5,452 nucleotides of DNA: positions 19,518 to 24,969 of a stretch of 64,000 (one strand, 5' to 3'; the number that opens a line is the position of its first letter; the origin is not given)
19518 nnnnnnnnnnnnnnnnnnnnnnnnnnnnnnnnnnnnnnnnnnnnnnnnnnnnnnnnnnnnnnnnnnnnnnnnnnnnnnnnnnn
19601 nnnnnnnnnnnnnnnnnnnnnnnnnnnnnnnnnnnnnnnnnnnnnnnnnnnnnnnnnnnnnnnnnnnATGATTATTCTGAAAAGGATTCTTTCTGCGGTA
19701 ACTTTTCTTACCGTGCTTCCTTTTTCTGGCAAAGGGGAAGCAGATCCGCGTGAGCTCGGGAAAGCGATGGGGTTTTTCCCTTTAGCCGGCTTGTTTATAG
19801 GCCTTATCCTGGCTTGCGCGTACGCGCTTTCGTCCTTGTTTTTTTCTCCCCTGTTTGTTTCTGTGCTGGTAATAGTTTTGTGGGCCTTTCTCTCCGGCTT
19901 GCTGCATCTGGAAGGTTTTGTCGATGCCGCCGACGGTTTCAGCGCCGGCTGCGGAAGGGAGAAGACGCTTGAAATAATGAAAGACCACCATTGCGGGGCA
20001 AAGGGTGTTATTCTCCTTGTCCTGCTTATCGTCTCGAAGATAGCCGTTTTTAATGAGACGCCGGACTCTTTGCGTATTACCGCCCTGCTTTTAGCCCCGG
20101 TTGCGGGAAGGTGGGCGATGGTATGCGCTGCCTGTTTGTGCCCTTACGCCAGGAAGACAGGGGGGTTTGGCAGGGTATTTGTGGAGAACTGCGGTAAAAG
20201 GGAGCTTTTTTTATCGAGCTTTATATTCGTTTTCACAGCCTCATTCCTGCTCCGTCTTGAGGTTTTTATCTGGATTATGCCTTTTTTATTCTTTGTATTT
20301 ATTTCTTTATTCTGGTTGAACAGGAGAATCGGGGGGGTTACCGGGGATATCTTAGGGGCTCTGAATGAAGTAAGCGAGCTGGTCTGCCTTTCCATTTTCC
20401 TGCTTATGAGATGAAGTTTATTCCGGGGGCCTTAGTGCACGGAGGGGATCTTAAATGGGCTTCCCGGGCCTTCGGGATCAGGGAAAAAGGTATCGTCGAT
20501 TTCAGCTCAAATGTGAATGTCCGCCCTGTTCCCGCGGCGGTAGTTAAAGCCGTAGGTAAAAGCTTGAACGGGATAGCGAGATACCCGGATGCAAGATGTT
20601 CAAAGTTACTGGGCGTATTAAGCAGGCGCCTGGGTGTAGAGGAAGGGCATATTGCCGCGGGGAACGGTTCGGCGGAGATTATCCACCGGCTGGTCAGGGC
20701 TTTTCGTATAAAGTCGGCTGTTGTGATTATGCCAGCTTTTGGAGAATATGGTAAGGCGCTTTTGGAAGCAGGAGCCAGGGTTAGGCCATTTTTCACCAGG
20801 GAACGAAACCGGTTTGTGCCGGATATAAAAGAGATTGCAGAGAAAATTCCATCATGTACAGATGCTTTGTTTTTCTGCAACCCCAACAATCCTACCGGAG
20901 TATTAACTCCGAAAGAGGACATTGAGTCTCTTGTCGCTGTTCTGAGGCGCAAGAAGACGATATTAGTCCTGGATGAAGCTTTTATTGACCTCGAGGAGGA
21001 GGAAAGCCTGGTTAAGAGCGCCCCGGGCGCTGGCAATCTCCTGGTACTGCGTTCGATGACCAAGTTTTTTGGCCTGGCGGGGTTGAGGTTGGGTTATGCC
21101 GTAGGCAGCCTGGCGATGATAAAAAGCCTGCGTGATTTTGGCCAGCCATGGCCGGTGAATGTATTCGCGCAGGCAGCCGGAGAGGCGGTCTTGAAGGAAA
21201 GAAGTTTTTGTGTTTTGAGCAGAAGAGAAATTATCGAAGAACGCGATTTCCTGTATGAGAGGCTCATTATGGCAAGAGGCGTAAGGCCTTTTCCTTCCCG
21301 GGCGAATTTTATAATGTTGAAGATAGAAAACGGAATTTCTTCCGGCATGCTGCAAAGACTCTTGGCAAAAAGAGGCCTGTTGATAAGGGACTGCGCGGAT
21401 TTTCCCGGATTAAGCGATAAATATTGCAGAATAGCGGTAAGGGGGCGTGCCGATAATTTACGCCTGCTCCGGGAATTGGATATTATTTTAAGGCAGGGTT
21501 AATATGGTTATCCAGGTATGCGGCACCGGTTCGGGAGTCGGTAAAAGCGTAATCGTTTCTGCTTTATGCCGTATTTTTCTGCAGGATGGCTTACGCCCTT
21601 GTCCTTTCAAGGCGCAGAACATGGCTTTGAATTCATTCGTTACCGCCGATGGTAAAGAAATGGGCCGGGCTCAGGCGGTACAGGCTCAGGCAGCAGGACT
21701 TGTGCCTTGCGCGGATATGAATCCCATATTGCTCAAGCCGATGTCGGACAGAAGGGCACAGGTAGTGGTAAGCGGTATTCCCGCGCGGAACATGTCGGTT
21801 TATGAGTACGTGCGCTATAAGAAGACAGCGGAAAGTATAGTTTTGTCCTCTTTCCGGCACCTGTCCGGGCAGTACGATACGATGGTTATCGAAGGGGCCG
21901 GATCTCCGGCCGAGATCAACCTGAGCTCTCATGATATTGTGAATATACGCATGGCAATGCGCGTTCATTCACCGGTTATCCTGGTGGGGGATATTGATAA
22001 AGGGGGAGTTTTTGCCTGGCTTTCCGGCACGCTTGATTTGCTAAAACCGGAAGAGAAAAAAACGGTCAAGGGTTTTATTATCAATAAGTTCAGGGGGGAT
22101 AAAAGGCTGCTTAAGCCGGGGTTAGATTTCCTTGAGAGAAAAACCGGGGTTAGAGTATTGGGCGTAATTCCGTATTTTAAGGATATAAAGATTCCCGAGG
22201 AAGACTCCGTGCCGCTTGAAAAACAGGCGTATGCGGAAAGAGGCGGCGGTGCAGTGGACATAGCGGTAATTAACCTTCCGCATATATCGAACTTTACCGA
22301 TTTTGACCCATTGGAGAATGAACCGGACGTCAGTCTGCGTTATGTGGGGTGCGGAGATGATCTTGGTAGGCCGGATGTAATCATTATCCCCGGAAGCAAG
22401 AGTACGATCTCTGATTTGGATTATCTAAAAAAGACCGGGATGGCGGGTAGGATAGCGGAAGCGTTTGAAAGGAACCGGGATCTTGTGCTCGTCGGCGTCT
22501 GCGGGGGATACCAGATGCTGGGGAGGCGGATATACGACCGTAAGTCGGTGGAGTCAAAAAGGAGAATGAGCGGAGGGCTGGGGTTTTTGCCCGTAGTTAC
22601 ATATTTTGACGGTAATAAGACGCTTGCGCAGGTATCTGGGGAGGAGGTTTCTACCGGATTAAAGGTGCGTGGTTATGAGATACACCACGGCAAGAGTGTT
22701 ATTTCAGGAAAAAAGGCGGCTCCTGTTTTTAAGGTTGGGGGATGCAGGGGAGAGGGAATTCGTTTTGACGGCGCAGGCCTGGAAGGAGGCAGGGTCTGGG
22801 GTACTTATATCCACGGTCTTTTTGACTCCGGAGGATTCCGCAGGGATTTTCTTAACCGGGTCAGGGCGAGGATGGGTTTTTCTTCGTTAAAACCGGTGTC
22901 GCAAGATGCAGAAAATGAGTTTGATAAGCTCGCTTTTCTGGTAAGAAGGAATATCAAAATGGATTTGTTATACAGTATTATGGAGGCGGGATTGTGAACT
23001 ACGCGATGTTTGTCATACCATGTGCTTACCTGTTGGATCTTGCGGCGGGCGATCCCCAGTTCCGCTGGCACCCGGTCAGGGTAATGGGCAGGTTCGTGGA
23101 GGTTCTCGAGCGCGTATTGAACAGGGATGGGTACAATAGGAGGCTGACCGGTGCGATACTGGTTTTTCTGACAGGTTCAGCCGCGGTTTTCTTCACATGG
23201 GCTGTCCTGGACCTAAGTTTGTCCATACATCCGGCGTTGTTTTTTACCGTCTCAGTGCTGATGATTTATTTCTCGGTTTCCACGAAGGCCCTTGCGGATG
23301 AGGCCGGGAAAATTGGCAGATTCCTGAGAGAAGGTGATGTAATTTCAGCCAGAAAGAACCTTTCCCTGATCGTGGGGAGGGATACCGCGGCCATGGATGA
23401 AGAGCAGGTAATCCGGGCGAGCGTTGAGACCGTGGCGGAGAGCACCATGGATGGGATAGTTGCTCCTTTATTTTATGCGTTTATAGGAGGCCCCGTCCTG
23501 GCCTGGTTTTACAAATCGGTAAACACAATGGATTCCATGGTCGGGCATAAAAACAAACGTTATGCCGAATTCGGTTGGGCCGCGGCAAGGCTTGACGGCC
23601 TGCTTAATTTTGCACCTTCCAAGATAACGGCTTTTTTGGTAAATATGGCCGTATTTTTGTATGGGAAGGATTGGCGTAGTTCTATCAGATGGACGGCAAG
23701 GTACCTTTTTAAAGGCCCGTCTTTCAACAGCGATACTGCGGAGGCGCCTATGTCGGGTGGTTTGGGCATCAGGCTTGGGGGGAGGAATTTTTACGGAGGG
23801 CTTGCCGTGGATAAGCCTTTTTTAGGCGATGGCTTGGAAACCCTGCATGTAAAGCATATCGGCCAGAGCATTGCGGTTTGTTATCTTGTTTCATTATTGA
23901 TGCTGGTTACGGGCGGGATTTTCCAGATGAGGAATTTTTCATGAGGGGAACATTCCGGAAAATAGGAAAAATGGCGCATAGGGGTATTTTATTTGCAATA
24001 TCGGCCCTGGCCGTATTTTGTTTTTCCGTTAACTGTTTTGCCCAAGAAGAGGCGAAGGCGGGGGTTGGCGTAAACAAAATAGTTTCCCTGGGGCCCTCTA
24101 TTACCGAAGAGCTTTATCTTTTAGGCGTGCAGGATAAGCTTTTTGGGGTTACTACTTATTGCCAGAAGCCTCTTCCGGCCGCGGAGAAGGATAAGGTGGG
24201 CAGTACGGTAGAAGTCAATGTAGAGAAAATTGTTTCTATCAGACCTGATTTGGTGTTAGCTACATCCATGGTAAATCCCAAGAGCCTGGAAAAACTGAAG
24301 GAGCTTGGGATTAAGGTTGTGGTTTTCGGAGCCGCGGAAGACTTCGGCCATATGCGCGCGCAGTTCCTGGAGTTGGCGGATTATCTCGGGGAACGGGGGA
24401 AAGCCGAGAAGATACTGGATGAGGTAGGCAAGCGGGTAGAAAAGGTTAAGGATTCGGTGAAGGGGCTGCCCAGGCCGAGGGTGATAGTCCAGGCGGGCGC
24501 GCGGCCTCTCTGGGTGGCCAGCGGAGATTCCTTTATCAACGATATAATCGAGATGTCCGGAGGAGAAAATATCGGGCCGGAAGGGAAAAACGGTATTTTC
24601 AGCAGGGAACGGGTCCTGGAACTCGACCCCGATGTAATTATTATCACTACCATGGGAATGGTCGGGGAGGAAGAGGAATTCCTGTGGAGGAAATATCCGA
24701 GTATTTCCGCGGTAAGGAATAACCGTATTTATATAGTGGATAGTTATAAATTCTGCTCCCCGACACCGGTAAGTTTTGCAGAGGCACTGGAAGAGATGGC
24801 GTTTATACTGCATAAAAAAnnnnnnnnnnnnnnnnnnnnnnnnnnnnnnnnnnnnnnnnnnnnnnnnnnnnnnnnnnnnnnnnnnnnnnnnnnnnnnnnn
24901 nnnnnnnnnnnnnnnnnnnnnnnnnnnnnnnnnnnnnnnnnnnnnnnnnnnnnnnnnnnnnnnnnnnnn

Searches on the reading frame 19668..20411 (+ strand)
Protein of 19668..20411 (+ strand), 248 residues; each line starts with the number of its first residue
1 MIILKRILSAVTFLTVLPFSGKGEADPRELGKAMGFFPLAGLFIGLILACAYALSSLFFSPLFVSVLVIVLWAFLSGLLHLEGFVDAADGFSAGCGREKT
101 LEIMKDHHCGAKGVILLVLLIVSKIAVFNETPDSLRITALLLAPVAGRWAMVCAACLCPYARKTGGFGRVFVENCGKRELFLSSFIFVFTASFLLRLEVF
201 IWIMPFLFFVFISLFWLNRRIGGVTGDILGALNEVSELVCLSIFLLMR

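Call 3: search_protein_families(library=pfam, proteins=[window:19668-20411:+], max_evalue=0.01)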
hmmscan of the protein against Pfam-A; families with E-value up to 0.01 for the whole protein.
window:19668-20411:+ (248 aa): 1 family
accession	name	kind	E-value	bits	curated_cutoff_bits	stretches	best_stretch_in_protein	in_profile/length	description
PF02654.20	CobS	-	1.2e-52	179.5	23.2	1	10-241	1-206/207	Cobalamin-5-phosphate synthase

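Call 4: search_protein_families(library=ncbifam, proteins=[window:19668-20411:+], max_evalue=0.01)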
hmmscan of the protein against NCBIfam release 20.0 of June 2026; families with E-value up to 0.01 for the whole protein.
window:19668-20411:+ (248 aa): 6 families
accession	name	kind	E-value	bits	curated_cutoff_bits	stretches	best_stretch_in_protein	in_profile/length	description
NF001278.0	PRK00235.1-5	equivalog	6.8e-46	156.9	252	1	5-242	3-239/246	adenosylcobinamide-GDP ribazoletransferase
TIGR00317.1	cobS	equivalog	4.3e-41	141.3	110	1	4-242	2-239/241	adenosylcobinamide-GDP ribazoletransferase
NF001277.0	PRK00235.1-3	equivalog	1.5e-35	123.1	273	1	6-245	7-250/255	adenosylcobinamide-GDP ribazoletransferase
NF001276.0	PRK00235.1-2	equivalog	2.2e-26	92.9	322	1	7-242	10-254/260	adenosylcobinamide-GDP ribazoletransferase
NF001282.0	PRK00235.2-4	equivalog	8.9e-22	77.7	342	1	4-243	22-277/286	adenosylcobinamide-GDP ribazoletransferase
NF001279.0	PRK00235.2-1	equivalog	1.1e-19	71.1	282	1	5-239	3-239/248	adenosylcobinamide-GDP ribazoletransferase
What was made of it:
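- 19668..20414 (+): cobS, cobamide-5'-phosphate synthase. TIGR00317, 141 bits against 110 (calls 3, 4).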

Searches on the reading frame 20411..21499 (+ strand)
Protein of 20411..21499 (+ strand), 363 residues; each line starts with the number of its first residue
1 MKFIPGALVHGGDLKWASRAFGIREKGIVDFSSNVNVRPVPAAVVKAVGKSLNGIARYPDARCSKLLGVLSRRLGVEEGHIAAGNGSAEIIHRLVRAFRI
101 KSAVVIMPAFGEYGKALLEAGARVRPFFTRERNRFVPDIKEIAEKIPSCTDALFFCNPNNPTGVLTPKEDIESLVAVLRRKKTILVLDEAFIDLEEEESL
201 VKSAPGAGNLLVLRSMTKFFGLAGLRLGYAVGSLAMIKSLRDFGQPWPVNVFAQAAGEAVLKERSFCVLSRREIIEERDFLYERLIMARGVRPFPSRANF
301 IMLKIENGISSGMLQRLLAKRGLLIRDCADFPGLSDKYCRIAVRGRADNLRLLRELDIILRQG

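Call 3: search_protein_families(library=pfam, proteins=[window:20411-21499:+], max_evalue=0.01)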
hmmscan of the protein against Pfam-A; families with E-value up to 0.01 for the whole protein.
window:20411-21499:+ (363 aa): 1 family
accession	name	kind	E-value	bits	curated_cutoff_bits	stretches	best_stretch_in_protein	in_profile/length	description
PF00155.27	Aminotran_1_2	-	3.1e-40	138.9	19.7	1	28-350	3-354/361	Aminotransferase class I and II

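Call 4: search_protein_families(library=ncbifam, proteins=[window:20411-21499:+], max_evalue=0.01)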
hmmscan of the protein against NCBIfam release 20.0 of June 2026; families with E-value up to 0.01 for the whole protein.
window:20411-21499:+ (363 aa): 69 families (the best 25 are shown)
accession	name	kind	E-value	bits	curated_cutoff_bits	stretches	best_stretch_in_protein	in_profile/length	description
TIGR01140.1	L_thr_O3P_dcar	equivalog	2.7e-92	309.4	290.55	1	10-356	1-330/331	threonine-phosphate decarboxylase CobD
TIGR01141.1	hisC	equivalog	4.7e-65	219.8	276.55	1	25-357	19-347/349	histidinol-phosphate transaminase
NF005915.1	PRK07908.1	equivalog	7.4e-64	216.2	360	1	25-356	11-331/332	Rv2231c family histidinol phosphate aminotransferase CobC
NF053748.1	bifunc_CobBC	exception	1.4e-55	189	950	1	25-356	479-796/797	bifunctional hydrogenobyrinic acid a,c-diamide synthase/histidinol phosphate aminotransferase CobBC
NF002878.0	PRK03321.1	subfamily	5.4e-48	163.5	374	1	26-329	22-324/352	histidinol-phosphate transaminase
NF006580.0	PRK09105.1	subfamily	1.3e-42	146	444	1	39-332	59-347/375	pyridoxal phosphate-dependent aminotransferase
NF002877.0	PRK03317.1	equivalog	5.5e-40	137.3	409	1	34-329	39-341/374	histidinol-phosphate transaminase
NF006225.0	PRK08354.1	equivalog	1.4e-38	133.1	288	1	22-356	10-312/318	putative aminotransferase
NF005021.0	PRK06425.1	equivalog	2e-38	132.4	353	1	10-360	4-331/335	histidinol-phosphate aminotransferase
NF003496.0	PRK05166.1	equivalog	8.9e-38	130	540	1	28-360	38-370/373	histidinol-phosphate transaminase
NF051461.1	pyoverd_PtaA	equivalog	1.1e-36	126.3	500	1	37-353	46-352/359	pyoverdine biosynthesis transaminase PtaA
NF002726.0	PRK02610.1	equivalog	3e-33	115.3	391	1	57-362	62-371/374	histidinol-phosphate transaminase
NF041364.1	GntC_guanitoxin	equivalog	6.4e-32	110.8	415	1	91-343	75-339/356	guanitoxin biosynthesis PLP-dependent (S)-gamma-hydroxy-L-arginine cyclodehydratase GntC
NF006014.0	PRK08153.1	equivalog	7.2e-31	107.4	510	1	42-353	49-356/370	pyridoxal phosphate-dependent aminotransferase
TIGR03540.1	DapC_direct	equivalog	5.1e-24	84.9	593.25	1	84-350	97-373/383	LL-diaminopimelate aminotransferase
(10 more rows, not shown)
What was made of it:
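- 20411..21502 (+): cobD, threonine-phosphate decarboxylase. TIGR01140, 309.4 bits against 290.55 (call 4).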

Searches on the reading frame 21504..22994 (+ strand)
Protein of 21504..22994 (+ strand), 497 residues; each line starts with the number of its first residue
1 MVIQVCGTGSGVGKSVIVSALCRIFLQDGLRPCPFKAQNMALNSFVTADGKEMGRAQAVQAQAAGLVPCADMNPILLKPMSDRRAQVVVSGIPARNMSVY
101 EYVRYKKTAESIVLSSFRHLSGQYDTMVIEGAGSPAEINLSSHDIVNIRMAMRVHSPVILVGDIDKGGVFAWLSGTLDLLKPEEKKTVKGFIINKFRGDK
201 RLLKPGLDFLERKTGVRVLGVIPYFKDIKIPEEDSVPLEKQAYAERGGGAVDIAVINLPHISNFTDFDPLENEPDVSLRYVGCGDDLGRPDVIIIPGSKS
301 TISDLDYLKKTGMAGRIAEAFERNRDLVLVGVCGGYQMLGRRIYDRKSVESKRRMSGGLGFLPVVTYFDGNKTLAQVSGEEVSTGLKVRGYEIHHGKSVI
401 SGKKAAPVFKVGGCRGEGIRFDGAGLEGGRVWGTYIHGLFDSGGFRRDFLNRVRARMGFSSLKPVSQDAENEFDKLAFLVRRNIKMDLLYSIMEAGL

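Call 3: search_protein_families(library=pfam, proteins=[window:21504-22994:+], max_evalue=0.01)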
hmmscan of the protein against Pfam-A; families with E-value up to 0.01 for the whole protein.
window:21504-22994:+ (497 aa): 3 families
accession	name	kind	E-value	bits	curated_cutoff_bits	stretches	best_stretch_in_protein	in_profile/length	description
PF07685.20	GATase_3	-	1.6e-52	178.5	27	1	252-443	1-194/196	CobB/CobQ-like glutamine amidotransferase domain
PF01656.29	CbiA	-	1.2e-21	77.4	25.4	1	4-235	2-123/125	CobQ/CobB/MinD/ParA nucleotide binding domain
PF13500.12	AAA_26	-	1.9e-16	61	27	1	4-228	4-194/198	AAA domain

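Call 4: search_protein_families(library=ncbifam, proteins=[window:21504-22994:+], max_evalue=0.01)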
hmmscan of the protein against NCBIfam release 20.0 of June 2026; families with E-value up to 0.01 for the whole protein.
window:21504-22994:+ (497 aa): 9 families
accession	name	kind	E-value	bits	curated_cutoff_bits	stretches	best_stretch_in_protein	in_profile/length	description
NF001989.1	PRK00784.1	equivalog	6.5e-184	612.1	273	1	2-493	2-479/480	cobyric acid synthase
TIGR00313.1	cobQ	equivalog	3.2e-151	504.4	309.9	1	3-488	1-476/477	cobyric acid synthase CobQ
NF033195.1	F430_CfbB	exception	3.5e-10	39.3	560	1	287-437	287-436/451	Ni-sirohydrochlorin a,c-diamide synthase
NF002204.1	PRK01077.1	equivalog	7.3e-10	38.3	254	0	109-232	65-186/420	cobyrinic acid a,c-diamide synthase CobB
TIGR00379.1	cobB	subfamily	1e-09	37.8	261.4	1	109-232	63-185/449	cobyrinic/hydrogenobyrinic acid a,c-diamide synthase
NF010471.0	PRK13896.1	equivalog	1.8e-07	30.5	693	1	275-447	260-428/433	cobyrinic acid a,c-diamide synthase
NF004921.0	PRK06278.1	equivalog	1.4e-05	24.2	354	0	291-454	38-201/482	cobyrinic acid a,c-diamide synthase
NF045636.1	isoglutsynth_GatD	equivalog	2.7e-05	23.6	400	1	325-439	100-209/258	lipid II isoglutaminyl synthase subunit GatD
TIGR00347.1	bioD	equivalog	0.0008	19.6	83.3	0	111-169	87-143/166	dethiobiotin synthase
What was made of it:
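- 21504..22997 (+): cobQ/cbiP, cobyric acid synthase. NF001989, 612 bits against 273 (call 4).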

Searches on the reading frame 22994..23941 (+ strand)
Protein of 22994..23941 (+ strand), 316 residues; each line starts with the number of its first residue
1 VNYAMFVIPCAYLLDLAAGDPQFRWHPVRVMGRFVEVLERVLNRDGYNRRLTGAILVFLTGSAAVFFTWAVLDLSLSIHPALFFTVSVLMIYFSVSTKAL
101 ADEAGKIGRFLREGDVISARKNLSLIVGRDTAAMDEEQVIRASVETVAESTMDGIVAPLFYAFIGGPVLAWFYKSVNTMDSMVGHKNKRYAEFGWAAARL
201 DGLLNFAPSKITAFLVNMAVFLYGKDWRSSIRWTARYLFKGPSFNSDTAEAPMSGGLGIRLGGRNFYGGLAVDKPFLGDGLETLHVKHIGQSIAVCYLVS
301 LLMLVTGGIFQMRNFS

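Call 3: search_protein_families(library=pfam, proteins=[window:22994-23941:+], max_evalue=0.01)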
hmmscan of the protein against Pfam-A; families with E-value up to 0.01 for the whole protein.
window:22994-23941:+ (316 aa): 2 families
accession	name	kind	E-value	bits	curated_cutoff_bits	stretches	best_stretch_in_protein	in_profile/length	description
PF03186.18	CobD_Cbib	-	2.7e-88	296.4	34.4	1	10-294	3-280/282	CobD/Cbib protein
PF03279.18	Lip_A_acyltrans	-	0.0062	16.2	22.3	1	83-152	17-88/295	Bacterial lipid A biosynthesis acyltransferase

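Call 4: search_protein_families(library=ncbifam, proteins=[window:22994-23941:+], max_evalue=0.01)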
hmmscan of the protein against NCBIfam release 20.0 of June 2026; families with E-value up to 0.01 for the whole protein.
window:22994-23941:+ (316 aa): 5 families
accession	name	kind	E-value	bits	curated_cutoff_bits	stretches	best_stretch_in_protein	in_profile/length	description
TIGR00380.1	cobal_cbiB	equivalog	6.9e-67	225.9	165.9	1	6-305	5-299/305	adenosylcobinamide-phosphate synthase CbiB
NF002281.0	PRK01209.2-5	equivalog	2.2e-65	221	273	1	3-306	3-298/311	cobalamin biosynthesis protein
NF002276.0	PRK01209.1-4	equivalog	9.5e-62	209.3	381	1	10-306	15-306/322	cobalamin biosynthesis protein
NF005792.0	PRK07630.1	equivalog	4.1e-18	65.4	291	1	29-216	26-212/312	CobD/CbiB family protein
NF006476.0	PRK08878.1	equivalog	2.8e-14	53.1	322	1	2-290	11-292/317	cobalamin biosynthesis family protein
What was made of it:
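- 22994..23944 (+): cbiB, adenosylcobinamide-phosphate synthase. TIGR00380, 225.9 bits against 165.9 (call 4).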

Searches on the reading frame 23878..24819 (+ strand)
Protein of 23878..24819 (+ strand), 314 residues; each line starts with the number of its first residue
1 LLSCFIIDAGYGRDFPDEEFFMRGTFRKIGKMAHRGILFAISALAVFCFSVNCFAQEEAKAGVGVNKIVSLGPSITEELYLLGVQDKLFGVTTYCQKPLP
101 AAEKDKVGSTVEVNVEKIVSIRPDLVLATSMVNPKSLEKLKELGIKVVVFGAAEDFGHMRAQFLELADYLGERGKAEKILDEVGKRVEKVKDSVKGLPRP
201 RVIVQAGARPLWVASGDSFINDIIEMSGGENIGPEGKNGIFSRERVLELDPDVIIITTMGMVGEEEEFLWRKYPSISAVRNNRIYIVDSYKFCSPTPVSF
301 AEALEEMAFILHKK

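Call 19: search_protein_families(library=pfam, proteins=[window:23878-24819:+], max_evalue=0.001)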
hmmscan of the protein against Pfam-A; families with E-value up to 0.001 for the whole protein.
window:23878-24819:+ (314 aa): 1 family
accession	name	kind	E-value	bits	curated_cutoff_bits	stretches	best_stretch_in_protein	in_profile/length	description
PF01497.23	Peripla_BP_2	-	2.3e-33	116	27.5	1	68-289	1-233/235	Periplasmic binding protein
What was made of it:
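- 23878..24822 (+): btuF-like periplasmic corrinoid-binding protein. The listed TTG start at 23878 is probably too early; an internal ATG near 23941 is more likely. PF01497, E=2e-33 (call 19).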

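Call 21: search_protein_families(library=ncbifam, proteins=[window:23878-24819:+], max_evalue=0.01)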
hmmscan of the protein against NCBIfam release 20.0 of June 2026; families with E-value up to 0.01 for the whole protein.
window:23878-24819:+ (314 aa): 12 families
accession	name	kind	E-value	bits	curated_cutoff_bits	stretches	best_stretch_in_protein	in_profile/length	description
TIGR04281.1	peripla_PGF_1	equivalog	7.6e-35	120.6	325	1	66-312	22-265/330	PGF-CTERM-anchored ABC transporter substrate-binding protein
NF002894.0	PRK03379.1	equivalog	6.1e-30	104.3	234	1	63-271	21-229/266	vitamin B12 ABC transporter substrate-binding protein BtuF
TIGR03659.1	IsdE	equivalog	3.7e-25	88.7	298.65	1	52-311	18-291/292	heme ABC transporter substrate-binding protein IsdE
NF038402.1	TroA_like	subfamily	1.5e-11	44.3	30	1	67-237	1-164/219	helical backbone metal receptor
NF010649.0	PRK14048.1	equivalog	1.1e-07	31.4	374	1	108-258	107-270/374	ferrichrome/ferrioxamine B periplasmic transporter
TIGR03868.1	F420-O_ABCperi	hypoth_equivalog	3.7e-07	29.7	392.4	1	65-288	17-263/287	putative F420-0 ABC transporter substrate-binding protein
NF007864.0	PRK10576.1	equivalog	7.9e-05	22.1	252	1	43-198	17-174/297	Fe(3+)-hydroxamate ABC transporter substrate-binding protein FhuD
NF047879.1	catechol_SstD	exception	0.00012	21.2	450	1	106-207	120-228/343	ferrated catecholamine ABC transporter substrate-binding lipoprotein SstD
NF049932.1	TranspRegBtr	equivalog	0.00017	20.3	900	1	110-203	321-410/531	bacillibactin transport transcriptional regulator Btr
NF052484.1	sider_BP_EitA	equivalog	0.00023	20.4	640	1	64-129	35-104/328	siderophore ABC transporter substrate-binding protein EitA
NF008501.1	PRK11411.1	subfamily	0.0003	19.9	320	1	106-304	85-286/303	Fe(3+) dicitrate ABC transporter substrate-binding protein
NF008200.0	PRK10957.1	equivalog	0.0029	16.6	205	0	110-200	113-203/330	Fe2+-enterobactin ABC transporter substrate-binding protein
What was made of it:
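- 23878..24822 (+): The BtuF model scores 104 bits, below its cut-off of 234 (call 21).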
